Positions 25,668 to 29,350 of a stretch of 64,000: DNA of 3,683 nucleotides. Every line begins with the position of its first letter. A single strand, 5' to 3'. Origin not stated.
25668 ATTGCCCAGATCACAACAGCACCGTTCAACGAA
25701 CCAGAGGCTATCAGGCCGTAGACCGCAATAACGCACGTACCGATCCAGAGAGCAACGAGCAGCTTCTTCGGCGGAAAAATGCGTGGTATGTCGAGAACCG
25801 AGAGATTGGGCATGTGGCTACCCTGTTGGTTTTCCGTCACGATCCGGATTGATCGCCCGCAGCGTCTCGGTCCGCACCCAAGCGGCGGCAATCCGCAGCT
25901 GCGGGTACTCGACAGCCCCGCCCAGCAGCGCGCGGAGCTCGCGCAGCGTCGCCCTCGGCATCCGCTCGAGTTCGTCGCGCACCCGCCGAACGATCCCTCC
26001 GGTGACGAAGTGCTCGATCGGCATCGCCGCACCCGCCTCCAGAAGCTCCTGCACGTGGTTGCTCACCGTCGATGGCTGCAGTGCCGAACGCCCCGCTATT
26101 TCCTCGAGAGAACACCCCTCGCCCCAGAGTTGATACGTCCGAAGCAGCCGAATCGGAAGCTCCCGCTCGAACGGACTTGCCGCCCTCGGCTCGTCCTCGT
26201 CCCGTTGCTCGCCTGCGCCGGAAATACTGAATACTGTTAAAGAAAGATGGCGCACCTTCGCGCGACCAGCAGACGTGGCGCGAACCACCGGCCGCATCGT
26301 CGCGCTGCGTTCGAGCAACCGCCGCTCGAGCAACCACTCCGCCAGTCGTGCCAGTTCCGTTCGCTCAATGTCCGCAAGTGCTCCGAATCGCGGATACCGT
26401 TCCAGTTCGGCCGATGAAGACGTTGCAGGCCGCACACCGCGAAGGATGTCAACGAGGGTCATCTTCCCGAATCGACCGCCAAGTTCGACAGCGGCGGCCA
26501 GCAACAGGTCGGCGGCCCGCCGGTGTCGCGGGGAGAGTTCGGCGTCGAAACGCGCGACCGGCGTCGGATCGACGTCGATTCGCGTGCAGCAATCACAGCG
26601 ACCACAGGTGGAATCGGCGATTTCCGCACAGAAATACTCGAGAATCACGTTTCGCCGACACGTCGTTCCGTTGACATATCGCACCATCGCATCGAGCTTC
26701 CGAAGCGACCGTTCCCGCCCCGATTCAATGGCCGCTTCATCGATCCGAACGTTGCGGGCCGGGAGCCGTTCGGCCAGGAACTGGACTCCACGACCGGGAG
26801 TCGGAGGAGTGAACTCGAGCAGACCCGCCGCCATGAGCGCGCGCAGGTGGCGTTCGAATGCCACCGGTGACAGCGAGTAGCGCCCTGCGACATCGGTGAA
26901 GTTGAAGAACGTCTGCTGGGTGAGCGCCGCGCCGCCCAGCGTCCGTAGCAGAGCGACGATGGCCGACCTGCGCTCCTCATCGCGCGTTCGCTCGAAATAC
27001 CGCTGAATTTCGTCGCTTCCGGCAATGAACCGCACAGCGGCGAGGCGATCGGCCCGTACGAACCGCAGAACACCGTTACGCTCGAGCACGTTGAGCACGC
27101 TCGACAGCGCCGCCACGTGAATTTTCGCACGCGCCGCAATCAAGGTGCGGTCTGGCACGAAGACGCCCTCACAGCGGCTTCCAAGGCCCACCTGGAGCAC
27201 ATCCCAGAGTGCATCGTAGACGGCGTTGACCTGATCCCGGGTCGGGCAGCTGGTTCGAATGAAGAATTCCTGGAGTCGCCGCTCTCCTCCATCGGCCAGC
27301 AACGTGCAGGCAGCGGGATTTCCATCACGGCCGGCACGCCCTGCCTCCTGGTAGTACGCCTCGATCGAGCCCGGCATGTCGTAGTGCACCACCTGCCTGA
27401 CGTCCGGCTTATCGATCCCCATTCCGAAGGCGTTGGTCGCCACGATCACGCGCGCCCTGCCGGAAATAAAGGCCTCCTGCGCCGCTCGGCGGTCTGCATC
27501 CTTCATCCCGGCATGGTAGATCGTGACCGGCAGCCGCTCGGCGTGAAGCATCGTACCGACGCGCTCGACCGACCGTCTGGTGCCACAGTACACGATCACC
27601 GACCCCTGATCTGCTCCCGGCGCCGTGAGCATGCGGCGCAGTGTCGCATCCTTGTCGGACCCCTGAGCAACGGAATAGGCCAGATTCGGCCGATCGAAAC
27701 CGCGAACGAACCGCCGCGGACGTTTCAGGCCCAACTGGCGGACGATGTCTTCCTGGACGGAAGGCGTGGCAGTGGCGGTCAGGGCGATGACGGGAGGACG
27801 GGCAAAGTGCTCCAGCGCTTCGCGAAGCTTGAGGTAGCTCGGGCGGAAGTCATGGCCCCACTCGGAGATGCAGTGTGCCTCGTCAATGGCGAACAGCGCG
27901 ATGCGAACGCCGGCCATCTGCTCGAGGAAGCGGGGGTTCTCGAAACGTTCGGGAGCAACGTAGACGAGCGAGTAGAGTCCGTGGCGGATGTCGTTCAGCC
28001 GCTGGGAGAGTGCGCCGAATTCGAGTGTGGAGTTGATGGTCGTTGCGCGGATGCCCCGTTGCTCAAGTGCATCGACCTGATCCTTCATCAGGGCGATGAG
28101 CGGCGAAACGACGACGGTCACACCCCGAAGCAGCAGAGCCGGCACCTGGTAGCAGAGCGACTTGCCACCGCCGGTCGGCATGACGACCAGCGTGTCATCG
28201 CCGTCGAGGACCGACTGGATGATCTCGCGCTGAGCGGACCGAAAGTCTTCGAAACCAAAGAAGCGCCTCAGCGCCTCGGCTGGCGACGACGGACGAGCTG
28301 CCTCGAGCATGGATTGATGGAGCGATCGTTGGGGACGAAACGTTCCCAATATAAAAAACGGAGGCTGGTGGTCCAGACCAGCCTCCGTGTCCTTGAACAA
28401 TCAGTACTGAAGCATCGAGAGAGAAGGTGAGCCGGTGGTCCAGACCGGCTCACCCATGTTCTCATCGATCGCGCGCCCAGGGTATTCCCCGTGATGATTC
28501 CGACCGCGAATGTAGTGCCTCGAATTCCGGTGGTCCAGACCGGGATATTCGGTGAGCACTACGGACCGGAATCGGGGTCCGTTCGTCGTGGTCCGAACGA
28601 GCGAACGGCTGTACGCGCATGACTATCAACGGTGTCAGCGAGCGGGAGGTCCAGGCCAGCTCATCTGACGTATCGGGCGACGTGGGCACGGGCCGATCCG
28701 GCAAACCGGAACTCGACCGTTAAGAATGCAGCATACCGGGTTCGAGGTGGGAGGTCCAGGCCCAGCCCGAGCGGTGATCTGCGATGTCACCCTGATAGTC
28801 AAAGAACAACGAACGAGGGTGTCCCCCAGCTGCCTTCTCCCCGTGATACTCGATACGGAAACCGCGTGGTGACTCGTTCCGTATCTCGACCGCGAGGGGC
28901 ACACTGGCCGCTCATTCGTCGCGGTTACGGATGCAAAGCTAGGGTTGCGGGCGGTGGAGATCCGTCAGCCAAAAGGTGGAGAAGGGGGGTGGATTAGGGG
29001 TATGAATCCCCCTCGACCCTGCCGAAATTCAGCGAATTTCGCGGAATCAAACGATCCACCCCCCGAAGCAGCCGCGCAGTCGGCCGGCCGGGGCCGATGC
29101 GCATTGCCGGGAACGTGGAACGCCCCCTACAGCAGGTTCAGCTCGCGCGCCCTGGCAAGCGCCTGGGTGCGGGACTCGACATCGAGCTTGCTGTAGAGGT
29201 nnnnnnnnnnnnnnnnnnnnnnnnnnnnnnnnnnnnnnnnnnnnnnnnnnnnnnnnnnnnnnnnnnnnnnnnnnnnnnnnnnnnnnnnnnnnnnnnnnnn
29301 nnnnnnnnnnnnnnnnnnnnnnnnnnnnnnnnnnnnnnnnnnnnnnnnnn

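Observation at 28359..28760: Series of hairpins with non-conserved stems but an invariant GGTCCAG loop between recQ and the MalT-like regulator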

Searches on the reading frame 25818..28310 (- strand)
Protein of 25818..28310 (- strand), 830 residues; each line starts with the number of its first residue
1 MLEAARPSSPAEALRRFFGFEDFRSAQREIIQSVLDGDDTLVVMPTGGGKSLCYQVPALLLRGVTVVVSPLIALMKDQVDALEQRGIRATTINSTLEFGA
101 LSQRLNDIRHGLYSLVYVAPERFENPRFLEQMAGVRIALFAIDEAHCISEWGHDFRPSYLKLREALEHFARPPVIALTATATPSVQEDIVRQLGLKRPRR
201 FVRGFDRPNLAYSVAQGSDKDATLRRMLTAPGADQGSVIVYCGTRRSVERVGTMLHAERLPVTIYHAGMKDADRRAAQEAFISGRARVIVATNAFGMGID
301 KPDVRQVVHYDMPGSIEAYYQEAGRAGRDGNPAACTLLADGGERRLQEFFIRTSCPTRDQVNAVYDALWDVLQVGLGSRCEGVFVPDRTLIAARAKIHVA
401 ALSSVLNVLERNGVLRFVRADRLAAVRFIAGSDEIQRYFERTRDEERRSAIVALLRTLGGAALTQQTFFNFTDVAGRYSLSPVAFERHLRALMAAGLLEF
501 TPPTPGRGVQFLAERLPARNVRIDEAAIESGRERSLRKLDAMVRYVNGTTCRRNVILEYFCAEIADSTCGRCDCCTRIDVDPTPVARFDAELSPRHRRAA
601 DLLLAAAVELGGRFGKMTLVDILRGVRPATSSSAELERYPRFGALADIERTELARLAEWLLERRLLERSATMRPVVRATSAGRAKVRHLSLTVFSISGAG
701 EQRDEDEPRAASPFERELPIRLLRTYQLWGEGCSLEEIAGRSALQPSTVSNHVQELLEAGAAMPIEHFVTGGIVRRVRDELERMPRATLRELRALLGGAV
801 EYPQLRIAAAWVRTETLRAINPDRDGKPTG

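Call 15: find_encoding_contigs(protein=window:25818-28310:-, flank=3000, max_places=6)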
Protein window:25818-28310:- (830 aa): no gene with exactly this product is on record in the collection.

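Call 17: find_related_loci(query=window:25818-28310:-, collection=genome_contigs, flank=10000)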
Query window:25818-28310:- (830 aa) in genome_contigs; peptide patterns used: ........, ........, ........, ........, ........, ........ (x = any residue, [..] = any of these).
471 stretches matched a pattern; 11 encode a relative of the query (tblastn E <= 1e-3); 11 distinct loci.
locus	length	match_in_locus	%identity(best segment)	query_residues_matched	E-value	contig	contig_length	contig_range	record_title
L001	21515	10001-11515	48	14-694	2e-111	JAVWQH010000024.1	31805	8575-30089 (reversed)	MAG: Oscillospiraceae bacterium isolate CGS3Y2-bin30 NODE_1139_length_31805_cov_12.214425, whole genome shotgun sequence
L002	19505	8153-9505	51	12-647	2e-94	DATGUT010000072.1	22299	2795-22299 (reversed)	MAG TPA_asm: Salinisphaeraceae bacterium isolate SMAG_U10536 k141_414903, whole genome shotgun sequence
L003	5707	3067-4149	41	4-338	5e-73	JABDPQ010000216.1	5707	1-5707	MAG: Desulfobacterales bacterium isolate Site_B18 k127_1886182, whole genome shotgun sequence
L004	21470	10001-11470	51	12-687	2e-88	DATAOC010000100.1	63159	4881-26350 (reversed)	MAG TPA_asm: Candidatus Methylomirabilota bacterium isolate SMAG_U7035 k141_1771319, whole genome shotgun sequence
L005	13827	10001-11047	25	19-358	6e-14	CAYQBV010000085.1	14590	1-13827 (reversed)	MAG TPA_asm: uncultured Chthoniobacter sp. isolate binchicken_co186_59 genome assembly, contig: NODE_5173_length_14590_c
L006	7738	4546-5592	24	19-358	7e-14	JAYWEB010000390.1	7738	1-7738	MAG: Chthoniobacter sp. isolate GL97_DN_concoct_74_sub GL97_DN_concoct_74_sub_389, whole genome shotgun sequence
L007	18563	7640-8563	26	27-330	1e-14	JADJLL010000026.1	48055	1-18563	MAG: Candidatus Eisenbacteria bacterium isolate EsbW_18-Q3-R4-48_BAT3C.113 tig00023882-10-479620, whole genome shotgun s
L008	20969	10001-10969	22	18-331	2e-11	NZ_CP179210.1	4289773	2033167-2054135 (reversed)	Psychrobium sp. nBUS_13 chromosome, complete genome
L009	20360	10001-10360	32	212-330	5e-10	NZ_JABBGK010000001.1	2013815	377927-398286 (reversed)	Rhizobium terricola strain S-51 contig1, whole genome shotgun sequence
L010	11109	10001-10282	29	238-331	6e-10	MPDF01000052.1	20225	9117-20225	MAG: Gammaproteobacteria bacterium MedPE Gammaproteobacteria-MedPE-C52, whole genome shotgun sequence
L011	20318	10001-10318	28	237-329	2e-5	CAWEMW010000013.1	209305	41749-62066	MAG: uncultured Actinomycetes bacterium isolate MFD02360.bin.1.121 genome assembly, contig: contig_6514, whole genome sh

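Call 19: search_protein_families(library=pfam, proteins=[window:25818-28310:-])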
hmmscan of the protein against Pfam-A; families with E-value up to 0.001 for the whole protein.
window:25818-28310:- (830 aa): 9 families
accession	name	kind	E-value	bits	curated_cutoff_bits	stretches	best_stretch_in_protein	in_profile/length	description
PF00270.35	DEAD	-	4.1e-26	92.1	26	1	25-186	2-165/167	DEAD/DEAH box helicase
PF00271.37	Helicase_C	-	4.5e-23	82.1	23.5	1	221-330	3-110/110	Helicase conserved C-terminal domain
PF14493.12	HTH_40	-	4.1e-16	59.5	27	1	724-808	4-88/89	Helix-turn-helix domain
PF16124.10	RecQ_Zn_bind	-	9.3e-12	46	25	1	528-576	17-66/66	RecQ zinc-binding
PF09382.16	RQC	-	7.8e-10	39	23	1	599-684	10-95/114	RQC domain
PF04851.21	ResIII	-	1.1e-07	32.4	22.5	1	23-181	4-162/164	Type III restriction enzyme, res subunit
PF13412.12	HTH_24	-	1.4e-05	25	21.9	0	732-760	17-45/48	Winged helix-turn-helix DNA-binding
PF01047.28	MarR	-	2.4e-05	24.6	24.6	0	731-760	16-45/59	MarR family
PF12840.13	HTH_20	-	7.8e-05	23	27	0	730-760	16-46/51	Helix-turn-helix domain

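Call 20: find_homologous_proteins(query=window:25818-28310:-, max_evalue=1e-50)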
Query window:25818-28310:- (830 aa): 8000 proteins with E <= 1e-50 among 8000 candidates; the best 120 are listed.
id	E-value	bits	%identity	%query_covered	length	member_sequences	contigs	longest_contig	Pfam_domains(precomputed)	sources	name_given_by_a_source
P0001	0.0e+0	1841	100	100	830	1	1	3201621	PF13412.13,PF09382.18,PF00270.36,PF16124.11,PF14493.13,PF00271.38,PF04851.22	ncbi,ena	-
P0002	0.0e+0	1129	65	85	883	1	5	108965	PF01047.29,PF09382.18,PF00270.36,PF00570.29,PF16124.11,PF14493.13,PF00271.38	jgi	-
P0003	0.0e+0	1128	57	98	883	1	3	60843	PF09382.18,PF00270.36,PF00570.29,PF16124.11,PF14493.13,PF00271.38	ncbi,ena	-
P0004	0.0e+0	1103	63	98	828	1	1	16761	PF01047.29,PF13412.13,PF09382.18,PF00270.36,PF16124.11,PF14493.13,PF12802.14,PF00271.38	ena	-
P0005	0.0e+0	1097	64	84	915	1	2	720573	PF09382.18,PF00270.36,PF00570.29,PF16124.11,PF14493.13,PF00271.38,PF04851.22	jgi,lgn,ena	-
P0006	0.0e+0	1091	65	84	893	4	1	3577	PF13412.13,PF09382.18,PF00270.36,PF00570.29,PF16124.11,PF14493.13,PF12802.14,PF00271.38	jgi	jgi:ATP-dependent DNA helicase RecQ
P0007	0.0e+0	1090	64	84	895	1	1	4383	PF01047.29,PF09382.18,PF00270.36,PF00570.29,PF16124.11,PF14493.13,PF12802.14,PF00271.38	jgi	jgi:ATP-dependent DNA helicase RecQ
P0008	0.0e+0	1089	62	90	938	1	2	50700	PF13412.13,PF09382.18,PF00270.36,PF00570.29,PF16124.11,PF14493.13,PF00271.38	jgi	jgi:ATP-dependent DNA helicase RecQ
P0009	0.0e+0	1087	63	84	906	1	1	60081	PF01047.29,PF13412.13,PF09382.18,PF00270.36,PF00570.29,PF16124.11,PF14493.13,PF00271.38,PF04851.22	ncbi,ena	-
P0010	0.0e+0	1086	60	98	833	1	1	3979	PF13412.13,PF09382.18,PF00270.36,PF16124.11,PF14493.13,PF00271.38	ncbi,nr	ncbi:MAG: RecQ family ATP-dependent DNA helicase [bacterium]|nr:RecQ family ATP-dependent DNA helica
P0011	0.0e+0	1086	65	83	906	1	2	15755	PF13412.13,PF09382.18,PF00270.36,PF00570.29,PF16124.11,PF14493.13,PF12802.14,PF00271.38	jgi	jgi:ATP-dependent DNA helicase RecQ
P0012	0.0e+0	1085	64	84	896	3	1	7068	PF09382.18,PF00270.36,PF00570.29,PF16124.11,PF14493.13,PF00271.38,PF04851.22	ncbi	ncbi:MAG: RecQ family ATP-dependent DNA helicase [Candidatus Kapaibacterium sp.]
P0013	0.0e+0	1082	63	84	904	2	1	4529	PF09382.18,PF00270.36,PF00570.29,PF16124.11,PF14493.13,PF00271.38,PF04851.22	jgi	jgi:ATP-dependent DNA helicase RecQ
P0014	0.0e+0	1082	63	84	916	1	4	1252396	PF09382.18,PF00270.36,PF00570.29,PF16124.11,PF14493.13,PF00271.38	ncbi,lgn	-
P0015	0.0e+0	1078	64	84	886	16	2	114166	PF09382.18,PF00270.36,PF00570.29,PF16124.11,PF14493.13,PF00271.38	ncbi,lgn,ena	-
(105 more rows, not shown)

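Call 21: find_encoding_contigs(protein=P0001, flank=10000, max_places=3)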
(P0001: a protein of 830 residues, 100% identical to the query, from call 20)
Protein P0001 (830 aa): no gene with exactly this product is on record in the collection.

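Call 22: find_encoding_contigs(protein=P0004, flank=6000, max_places=3)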
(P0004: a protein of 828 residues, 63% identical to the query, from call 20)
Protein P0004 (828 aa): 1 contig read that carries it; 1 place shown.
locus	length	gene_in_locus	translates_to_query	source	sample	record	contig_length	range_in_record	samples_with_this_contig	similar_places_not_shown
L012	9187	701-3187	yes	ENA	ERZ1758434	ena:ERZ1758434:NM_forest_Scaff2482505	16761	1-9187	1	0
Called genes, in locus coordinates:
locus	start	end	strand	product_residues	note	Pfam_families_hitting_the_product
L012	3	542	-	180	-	?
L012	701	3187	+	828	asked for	PF00270:DEAD, PF00271:Helicase_C, PF01047:MarR (faint), PF12802:MarR_2 (faint), PF13412:HTH_24 (faint), PF16124:RecQ_Zn_bind, PF09382:RQC, PF14493:HTH_40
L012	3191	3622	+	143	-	PF10756:bPH_6 (weak)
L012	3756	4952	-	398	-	PF00155:Aminotran_1_2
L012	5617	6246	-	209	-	-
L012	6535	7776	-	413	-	PF13384:HTH_23 (faint), PF04545:Sigma70_r4 (faint), PF13518:HTH_28 (faint), PF13551:HTH_29, PF00196:GerE (faint), PF08281:Sigma70_r4_2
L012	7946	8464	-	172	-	PF18962:Por_Secre_tail, PF13860:FlgD_ig (weak)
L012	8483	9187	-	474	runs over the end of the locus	-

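Call 55: find_encoding_contigs(protein=P0010, flank=10000, max_places=2)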
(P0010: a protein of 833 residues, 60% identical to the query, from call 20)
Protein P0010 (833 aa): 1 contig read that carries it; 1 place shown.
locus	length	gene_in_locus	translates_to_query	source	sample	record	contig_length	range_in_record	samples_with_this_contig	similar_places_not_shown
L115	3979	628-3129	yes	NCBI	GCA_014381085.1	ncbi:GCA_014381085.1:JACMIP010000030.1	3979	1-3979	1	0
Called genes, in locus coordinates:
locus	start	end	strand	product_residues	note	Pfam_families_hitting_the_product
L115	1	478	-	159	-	PF01368:DHH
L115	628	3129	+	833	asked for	PF00270:DEAD, PF00271:Helicase_C, PF13412:HTH_24 (faint), PF16124:RecQ_Zn_bind, PF09382:RQC, PF14493:HTH_40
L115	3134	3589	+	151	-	PF10756:bPH_6 (weak)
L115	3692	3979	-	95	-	PF00155:Aminotran_1_2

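Call 56: find_encoding_contigs(protein=P0002, flank=10000, max_places=2)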
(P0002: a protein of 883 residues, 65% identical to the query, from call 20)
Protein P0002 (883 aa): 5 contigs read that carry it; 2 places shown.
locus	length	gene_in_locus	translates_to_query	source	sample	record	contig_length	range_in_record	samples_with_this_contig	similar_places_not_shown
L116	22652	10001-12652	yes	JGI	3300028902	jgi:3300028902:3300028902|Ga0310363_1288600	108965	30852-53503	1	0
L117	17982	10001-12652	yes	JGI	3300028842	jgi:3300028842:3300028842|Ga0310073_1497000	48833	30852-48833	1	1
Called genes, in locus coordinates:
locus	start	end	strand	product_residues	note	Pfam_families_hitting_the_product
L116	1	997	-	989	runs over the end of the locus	PF13620:CarboxypepD_reg, PF13715:CarbopepD_reg_2, PF09430:EMC7_beta-sandw (weak), PF07715:Plug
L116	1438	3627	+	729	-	PF00691:OmpA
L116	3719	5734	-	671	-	-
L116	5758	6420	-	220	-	PF04542:Sigma70_r2, PF08281:Sigma70_r4_2, PF04545:Sigma70_r4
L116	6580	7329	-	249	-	PF20772:TACO1_YebC_N, PF01709:Transcrip_reg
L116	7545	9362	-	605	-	PF01368:DHH, PF02272:DHHA1, PF17768:RecJ_OB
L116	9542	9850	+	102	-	PF06803:DUF1232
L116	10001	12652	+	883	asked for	PF00270:DEAD, PF00271:Helicase_C, PF01047:MarR (faint), PF16124:RecQ_Zn_bind, PF09382:RQC, PF00570:HRDC, PF14493:HTH_40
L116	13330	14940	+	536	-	PF01839:FG-GAP (faint), PF13517:FG-GAP_3 (faint), PF18962:Por_Secre_tail (weak)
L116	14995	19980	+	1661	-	PF18962:Por_Secre_tail (faint)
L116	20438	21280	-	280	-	PF13424:TPR_12 (weak), PF00196:GerE (weak)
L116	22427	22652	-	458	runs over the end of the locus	PF18962:Por_Secre_tail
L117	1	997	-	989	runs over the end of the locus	PF13620:CarboxypepD_reg, PF13715:CarbopepD_reg_2, PF09430:EMC7_beta-sandw (weak), PF07715:Plug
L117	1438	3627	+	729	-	PF00691:OmpA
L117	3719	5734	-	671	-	-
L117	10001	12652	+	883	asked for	PF00270:DEAD, PF00271:Helicase_C, PF01047:MarR (faint), PF16124:RecQ_Zn_bind, PF09382:RQC, PF00570:HRDC, PF14493:HTH_40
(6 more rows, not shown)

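Call 59: list_cluster_members(proteins=[P0001])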
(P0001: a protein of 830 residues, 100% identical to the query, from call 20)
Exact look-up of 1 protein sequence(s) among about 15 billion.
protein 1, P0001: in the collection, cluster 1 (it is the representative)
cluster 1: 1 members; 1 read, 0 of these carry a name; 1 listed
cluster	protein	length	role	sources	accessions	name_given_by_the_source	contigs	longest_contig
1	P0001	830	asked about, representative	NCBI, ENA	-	-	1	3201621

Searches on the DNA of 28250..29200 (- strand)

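Call 10: search_rna_families(source=window, start=28250, end=29200, threshold=evalue, max_evalue=10)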
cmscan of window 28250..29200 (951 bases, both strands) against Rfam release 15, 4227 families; matches with E-value up to 10: 5.
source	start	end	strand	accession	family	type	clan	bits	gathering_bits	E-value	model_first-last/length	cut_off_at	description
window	28971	29017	-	RF01489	sbrA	Gene; sRNA;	-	19.9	45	0.27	1-71/71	no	Listeria sRNA sbrA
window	28413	28470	+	RF02265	MAT2A_F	Cis-reg;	-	16.3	51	4.5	1-66/66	no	MAT2A 3'UTR stem loop F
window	29130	29177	-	RF02940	COG3860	Cis-reg;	-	13.7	42.5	2.8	1-54/54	no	COG3860 RNA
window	28942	29021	+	RF02151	MIMT1_1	Gene; lncRNA;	-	13.3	45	9.1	1-88/88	no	MER1 repeat containing imprinted transcript 1 conserved region 1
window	28743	28776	-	RF01702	Cyano-2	Gene; sRNA;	-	9.8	40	9.6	159-188/204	no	Cyano-2 RNA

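Call 76: build_rna_model(alignment_id=A2, structure=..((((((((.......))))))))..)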
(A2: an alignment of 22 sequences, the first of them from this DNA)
Model R1 built from alignment A2 (22 sequences, 27 columns); structure: as given.
model positions 27; base pairs 8; branch points 0; effective number of sequences 22; information 0.757 bits per position. Calibrated on 0.2 Mb of random sequence (short: E-values are rough).
structure used (alignment columns):
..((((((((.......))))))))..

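Call 77: search_with_rna_model(model_id=R1, source=window, filters=off, max_evalue=10)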
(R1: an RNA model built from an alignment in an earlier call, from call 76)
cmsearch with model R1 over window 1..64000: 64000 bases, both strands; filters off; matches with E-value up to 10: 52.
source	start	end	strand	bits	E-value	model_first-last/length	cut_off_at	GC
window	28427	28453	-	30.5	8.6e-06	1-27/27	no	0.7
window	28360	28386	-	28.6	2.9e-05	1-27/27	no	0.7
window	28522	28548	-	27.6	5.8e-05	1-27/27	no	0.56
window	18065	18091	+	26.8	9.3e-05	1-27/27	no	0.63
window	28638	28664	-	24.2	0.0005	1-27/27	no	0.7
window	28743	28769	-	19.3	0.011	1-27/27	no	0.78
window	17893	17919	+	19.3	0.011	1-27/27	no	0.56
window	28580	28606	-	17.6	0.034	1-27/27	no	0.63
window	5996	6023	+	13.4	0.51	1-27/27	no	0.82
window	42186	42212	-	12.7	0.77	1-27/27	no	0.74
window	52641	52665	+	12.4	0.96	1-27/27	no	0.8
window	18165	18191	+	12.4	0.98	1-27/27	no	0.59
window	9198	9226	+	11.9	1.3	1-27/27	no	0.66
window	42393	42417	-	11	2.4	1-27/27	no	0.72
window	2667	2693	-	10.9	2.5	1-27/27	no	0.7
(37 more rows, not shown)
